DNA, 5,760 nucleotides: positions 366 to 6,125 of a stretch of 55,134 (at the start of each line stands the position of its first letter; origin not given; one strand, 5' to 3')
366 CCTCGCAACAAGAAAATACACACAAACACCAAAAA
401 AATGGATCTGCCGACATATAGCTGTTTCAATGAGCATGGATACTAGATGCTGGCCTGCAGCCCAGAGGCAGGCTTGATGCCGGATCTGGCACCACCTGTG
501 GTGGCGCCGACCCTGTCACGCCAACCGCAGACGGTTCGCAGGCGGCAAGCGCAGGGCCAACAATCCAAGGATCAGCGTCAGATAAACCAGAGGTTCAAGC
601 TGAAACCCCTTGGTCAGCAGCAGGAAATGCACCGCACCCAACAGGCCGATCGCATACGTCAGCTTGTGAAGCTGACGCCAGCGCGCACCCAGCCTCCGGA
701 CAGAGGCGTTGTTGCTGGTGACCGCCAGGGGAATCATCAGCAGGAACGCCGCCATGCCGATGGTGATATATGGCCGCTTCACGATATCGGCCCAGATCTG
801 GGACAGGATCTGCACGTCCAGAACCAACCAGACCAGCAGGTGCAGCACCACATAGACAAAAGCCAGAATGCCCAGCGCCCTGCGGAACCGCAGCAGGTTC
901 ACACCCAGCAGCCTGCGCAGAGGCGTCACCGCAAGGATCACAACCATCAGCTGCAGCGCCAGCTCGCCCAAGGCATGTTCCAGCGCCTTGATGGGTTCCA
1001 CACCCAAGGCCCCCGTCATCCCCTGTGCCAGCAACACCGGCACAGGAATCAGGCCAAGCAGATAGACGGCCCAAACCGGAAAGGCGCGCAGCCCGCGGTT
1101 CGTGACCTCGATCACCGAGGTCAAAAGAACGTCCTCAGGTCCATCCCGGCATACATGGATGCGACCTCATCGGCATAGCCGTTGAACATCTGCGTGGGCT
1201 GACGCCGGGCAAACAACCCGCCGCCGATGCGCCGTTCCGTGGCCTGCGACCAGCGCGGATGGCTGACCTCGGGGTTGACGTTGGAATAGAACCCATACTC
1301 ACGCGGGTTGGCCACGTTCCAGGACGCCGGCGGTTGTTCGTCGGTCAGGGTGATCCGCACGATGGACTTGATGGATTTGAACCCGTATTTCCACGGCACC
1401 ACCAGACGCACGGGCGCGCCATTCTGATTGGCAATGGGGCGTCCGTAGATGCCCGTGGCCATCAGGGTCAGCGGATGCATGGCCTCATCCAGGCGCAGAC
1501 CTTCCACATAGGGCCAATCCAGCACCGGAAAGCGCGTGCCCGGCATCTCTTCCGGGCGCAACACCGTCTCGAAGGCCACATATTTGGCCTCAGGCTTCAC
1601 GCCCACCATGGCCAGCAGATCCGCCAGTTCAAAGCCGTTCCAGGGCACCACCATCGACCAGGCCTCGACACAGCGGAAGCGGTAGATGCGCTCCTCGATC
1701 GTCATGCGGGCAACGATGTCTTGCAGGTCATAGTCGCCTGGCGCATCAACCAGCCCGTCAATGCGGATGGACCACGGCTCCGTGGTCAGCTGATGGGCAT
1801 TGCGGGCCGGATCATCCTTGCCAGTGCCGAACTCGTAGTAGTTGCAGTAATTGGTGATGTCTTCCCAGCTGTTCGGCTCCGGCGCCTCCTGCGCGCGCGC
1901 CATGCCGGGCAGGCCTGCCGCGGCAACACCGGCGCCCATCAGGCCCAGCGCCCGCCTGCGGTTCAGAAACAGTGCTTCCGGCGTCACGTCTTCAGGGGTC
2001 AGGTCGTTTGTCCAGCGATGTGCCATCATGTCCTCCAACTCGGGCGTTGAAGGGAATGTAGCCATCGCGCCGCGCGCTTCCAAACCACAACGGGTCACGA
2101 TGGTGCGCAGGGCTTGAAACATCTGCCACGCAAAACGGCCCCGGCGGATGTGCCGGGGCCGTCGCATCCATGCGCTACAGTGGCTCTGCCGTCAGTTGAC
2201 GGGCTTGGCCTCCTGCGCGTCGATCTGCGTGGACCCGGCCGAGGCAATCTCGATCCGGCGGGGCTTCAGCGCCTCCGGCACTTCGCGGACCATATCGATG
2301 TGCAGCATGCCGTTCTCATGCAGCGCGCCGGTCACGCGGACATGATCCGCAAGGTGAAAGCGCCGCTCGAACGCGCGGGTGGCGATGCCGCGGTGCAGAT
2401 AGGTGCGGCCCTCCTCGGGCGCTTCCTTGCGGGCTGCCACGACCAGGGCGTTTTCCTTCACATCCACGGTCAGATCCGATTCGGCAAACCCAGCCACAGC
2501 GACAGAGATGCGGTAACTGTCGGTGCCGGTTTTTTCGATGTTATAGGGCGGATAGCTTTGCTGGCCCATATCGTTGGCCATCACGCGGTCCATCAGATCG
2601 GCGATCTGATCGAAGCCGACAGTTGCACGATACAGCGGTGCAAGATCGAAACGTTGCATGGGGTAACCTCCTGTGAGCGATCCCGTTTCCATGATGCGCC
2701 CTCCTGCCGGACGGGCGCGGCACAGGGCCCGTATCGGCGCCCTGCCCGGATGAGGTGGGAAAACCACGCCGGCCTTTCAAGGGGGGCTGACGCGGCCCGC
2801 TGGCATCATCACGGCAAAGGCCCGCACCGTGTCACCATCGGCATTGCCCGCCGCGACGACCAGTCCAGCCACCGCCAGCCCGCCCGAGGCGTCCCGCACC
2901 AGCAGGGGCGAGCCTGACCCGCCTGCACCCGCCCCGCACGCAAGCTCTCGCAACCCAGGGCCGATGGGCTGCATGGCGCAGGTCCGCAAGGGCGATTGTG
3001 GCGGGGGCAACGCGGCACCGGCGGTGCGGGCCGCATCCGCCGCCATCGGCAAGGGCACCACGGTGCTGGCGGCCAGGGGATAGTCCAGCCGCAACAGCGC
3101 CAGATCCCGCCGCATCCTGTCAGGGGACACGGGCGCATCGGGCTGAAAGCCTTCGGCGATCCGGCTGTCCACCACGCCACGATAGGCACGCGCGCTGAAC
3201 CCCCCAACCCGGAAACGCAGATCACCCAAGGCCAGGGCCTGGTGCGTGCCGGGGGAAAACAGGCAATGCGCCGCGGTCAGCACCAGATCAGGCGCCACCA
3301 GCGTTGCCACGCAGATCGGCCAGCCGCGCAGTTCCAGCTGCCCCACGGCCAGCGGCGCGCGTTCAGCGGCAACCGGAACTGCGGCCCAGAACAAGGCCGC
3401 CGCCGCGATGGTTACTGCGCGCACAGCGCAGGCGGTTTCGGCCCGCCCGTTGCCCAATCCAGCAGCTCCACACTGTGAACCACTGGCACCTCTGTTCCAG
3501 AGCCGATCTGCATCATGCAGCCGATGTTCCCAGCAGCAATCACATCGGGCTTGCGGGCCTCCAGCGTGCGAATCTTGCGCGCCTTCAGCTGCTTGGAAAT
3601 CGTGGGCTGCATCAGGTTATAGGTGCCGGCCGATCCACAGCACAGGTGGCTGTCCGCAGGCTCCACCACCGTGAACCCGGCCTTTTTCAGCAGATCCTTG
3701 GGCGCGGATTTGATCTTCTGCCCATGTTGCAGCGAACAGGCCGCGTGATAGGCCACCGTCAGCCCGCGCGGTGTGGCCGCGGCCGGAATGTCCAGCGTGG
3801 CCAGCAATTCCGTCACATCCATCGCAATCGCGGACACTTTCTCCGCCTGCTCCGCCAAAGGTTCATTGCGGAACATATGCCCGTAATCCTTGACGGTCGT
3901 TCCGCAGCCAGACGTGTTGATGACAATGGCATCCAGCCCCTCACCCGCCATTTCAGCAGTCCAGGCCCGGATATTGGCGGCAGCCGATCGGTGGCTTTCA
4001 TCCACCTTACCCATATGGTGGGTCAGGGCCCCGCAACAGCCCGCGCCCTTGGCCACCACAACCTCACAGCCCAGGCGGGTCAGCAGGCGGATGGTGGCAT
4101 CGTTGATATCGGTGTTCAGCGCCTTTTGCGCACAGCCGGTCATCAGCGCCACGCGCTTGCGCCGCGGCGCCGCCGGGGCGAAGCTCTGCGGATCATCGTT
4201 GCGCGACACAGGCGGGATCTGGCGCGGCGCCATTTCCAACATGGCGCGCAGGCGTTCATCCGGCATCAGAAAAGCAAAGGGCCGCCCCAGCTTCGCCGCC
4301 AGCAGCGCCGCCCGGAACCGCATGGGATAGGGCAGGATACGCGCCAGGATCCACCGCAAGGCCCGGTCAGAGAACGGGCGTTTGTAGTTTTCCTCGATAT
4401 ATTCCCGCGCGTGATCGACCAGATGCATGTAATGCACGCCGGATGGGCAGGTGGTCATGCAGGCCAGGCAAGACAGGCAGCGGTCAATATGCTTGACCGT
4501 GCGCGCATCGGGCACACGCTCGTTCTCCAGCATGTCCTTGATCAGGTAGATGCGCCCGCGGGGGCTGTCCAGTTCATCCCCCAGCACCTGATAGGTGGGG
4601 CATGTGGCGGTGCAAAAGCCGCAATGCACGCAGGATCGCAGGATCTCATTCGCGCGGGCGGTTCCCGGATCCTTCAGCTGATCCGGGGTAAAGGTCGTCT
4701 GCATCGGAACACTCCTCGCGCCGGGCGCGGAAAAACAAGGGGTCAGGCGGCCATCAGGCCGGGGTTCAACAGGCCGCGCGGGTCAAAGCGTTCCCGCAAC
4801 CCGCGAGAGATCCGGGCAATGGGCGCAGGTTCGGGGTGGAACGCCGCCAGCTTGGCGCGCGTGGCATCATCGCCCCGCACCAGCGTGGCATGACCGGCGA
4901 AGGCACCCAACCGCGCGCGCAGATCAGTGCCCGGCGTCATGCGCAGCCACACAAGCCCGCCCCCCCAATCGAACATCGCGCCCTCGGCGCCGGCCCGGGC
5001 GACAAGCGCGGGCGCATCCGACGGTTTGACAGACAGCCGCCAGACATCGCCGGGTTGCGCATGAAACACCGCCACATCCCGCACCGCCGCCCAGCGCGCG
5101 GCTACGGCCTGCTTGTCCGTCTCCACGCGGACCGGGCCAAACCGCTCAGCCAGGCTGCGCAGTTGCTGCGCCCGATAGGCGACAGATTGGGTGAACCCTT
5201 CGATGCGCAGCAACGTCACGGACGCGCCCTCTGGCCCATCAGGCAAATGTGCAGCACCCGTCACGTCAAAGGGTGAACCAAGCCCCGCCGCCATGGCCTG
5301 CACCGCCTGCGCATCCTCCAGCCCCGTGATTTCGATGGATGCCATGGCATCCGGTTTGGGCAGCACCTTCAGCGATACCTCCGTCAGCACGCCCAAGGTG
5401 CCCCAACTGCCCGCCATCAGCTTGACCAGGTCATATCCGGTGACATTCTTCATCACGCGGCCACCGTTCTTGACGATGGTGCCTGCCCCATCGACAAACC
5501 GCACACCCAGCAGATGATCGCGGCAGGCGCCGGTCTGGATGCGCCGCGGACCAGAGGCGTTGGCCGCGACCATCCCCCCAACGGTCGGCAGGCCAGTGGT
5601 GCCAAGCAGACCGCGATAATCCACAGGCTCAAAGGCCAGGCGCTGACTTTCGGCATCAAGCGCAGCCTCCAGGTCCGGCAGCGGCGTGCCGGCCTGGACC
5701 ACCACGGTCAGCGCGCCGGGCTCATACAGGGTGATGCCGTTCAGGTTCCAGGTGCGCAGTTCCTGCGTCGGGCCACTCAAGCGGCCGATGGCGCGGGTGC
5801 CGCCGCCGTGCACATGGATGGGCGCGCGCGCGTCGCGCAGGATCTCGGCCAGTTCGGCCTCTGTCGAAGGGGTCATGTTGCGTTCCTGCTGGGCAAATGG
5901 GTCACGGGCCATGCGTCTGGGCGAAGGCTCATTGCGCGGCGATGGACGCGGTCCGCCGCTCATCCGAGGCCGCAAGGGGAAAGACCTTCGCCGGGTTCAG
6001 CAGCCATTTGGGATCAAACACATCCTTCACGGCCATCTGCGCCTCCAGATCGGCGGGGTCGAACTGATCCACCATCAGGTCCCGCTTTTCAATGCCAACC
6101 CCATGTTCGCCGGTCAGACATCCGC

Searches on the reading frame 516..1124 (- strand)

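Call 63: search_protein_families(library=pfam, proteins=[window:516-1124:-], max_evalue=0.00001)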
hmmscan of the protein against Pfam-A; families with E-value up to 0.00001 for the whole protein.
window:516-1124:- (202 aa): 1 family
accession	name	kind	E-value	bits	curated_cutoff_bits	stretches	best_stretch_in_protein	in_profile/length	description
PF01794.25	Ferric_reduct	-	3.4e-19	69.5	28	1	53-163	2-120/121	Ferric reductase like transmembrane component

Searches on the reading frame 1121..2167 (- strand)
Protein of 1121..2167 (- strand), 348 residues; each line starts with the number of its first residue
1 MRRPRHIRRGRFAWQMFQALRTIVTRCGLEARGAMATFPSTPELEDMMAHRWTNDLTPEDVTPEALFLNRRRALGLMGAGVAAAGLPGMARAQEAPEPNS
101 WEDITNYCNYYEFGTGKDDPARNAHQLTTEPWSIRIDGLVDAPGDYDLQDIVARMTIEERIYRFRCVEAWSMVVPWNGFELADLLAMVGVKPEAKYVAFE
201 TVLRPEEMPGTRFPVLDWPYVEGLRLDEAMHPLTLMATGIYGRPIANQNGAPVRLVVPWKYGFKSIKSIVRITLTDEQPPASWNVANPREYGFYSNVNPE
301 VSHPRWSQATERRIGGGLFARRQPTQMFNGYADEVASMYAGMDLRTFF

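Call 13: search_protein_families(library=pfam, proteins=[window:1121-2167:-], max_evalue=0.001)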
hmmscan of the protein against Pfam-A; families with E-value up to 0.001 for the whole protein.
window:1121-2167:- (348 aa): 1 family
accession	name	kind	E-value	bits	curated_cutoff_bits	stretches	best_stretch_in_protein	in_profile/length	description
PF00174.25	Oxidored_molyb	-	7.2e-34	117.2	24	1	127-283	7-169/169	Oxidoreductase molybdopterin binding domain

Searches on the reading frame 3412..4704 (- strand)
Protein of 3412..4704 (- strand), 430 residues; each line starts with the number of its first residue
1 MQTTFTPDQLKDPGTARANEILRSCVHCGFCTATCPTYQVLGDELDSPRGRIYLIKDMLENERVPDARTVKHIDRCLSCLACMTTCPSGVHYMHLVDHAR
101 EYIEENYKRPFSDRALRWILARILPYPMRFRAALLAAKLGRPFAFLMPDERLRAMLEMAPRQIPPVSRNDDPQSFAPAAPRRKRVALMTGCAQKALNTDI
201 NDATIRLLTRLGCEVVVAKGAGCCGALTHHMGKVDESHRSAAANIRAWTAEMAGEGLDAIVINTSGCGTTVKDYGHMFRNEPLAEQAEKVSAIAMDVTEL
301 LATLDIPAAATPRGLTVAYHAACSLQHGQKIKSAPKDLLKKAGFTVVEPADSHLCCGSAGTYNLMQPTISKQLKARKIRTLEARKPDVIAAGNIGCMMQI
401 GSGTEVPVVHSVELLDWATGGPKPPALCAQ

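Call 13: search_protein_families(library=pfam, proteins=[window:3412-4704:-], max_evalue=0.001)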
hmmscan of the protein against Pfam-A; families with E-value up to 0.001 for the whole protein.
window:3412-4704:- (430 aa): 12 families
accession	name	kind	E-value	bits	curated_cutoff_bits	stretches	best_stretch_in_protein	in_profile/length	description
PF02754.22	CCG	-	1.3e-27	96.2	20.6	2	317-400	1-84/85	Cysteine-rich domain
PF13183.11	Fer4_8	-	4.5e-12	46.8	27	1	22-90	2-68/68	4Fe-4S dicluster domain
PF13534.11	Fer4_17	-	3.2e-10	40.8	22.2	1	24-90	1-60/61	4Fe-4S dicluster domain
PF12838.12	Fer4_7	-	6.7e-10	39.7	27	1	24-90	1-52/52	4Fe-4S dicluster domain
PF13237.11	Fer4_10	-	5.7e-09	36.2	25.5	1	22-87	6-53/53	4Fe-4S dicluster domain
PF13187.11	Fer4_9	-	1.5e-07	31.8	27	0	74-89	35-50/52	4Fe-4S dicluster domain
PF13484.11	Fer4_16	-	7e-07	30.4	30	1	25-88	2-65/66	4Fe-4S double cluster binding domain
PF12837.12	Fer4_6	-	7.9e-07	29.2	25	0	24-40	8-23/24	4Fe-4S binding domain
PF00037.32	Fer4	-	1.9e-05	24.7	21.1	0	73-89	5-21/24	4Fe-4S binding domain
PF12800.12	Fer4_4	-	6e-05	23.5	24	0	24-38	3-17/17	4Fe-4S binding domain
PF12797.12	Fer4_2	-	8.9e-05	22.7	24.5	0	24-37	9-22/22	4Fe-4S binding domain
PF14697.11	Fer4_21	-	0.00018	22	35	0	24-37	7-53/59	4Fe-4S dicluster domain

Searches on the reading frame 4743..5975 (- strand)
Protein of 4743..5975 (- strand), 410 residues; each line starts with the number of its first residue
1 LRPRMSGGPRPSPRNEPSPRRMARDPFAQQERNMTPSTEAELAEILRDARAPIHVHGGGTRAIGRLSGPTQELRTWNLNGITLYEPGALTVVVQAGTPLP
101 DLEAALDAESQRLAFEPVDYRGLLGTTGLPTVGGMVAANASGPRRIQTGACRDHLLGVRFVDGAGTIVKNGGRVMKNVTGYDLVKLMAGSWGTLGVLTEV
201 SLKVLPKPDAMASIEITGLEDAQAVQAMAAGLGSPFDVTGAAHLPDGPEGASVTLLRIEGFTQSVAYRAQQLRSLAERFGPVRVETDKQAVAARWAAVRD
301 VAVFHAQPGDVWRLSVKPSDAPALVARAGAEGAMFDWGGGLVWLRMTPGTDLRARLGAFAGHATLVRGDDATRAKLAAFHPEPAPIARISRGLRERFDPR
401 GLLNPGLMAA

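Call 13: search_protein_families(library=pfam, proteins=[window:4743-5975:-], max_evalue=0.001)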
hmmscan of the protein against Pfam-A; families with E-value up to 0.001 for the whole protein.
window:4743-5975:- (410 aa): 1 family
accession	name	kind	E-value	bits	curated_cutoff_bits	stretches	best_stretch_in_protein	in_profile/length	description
PF01565.28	FAD_binding_4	-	5.9e-20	71.8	26.4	1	35-169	6-137/139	FAD binding domain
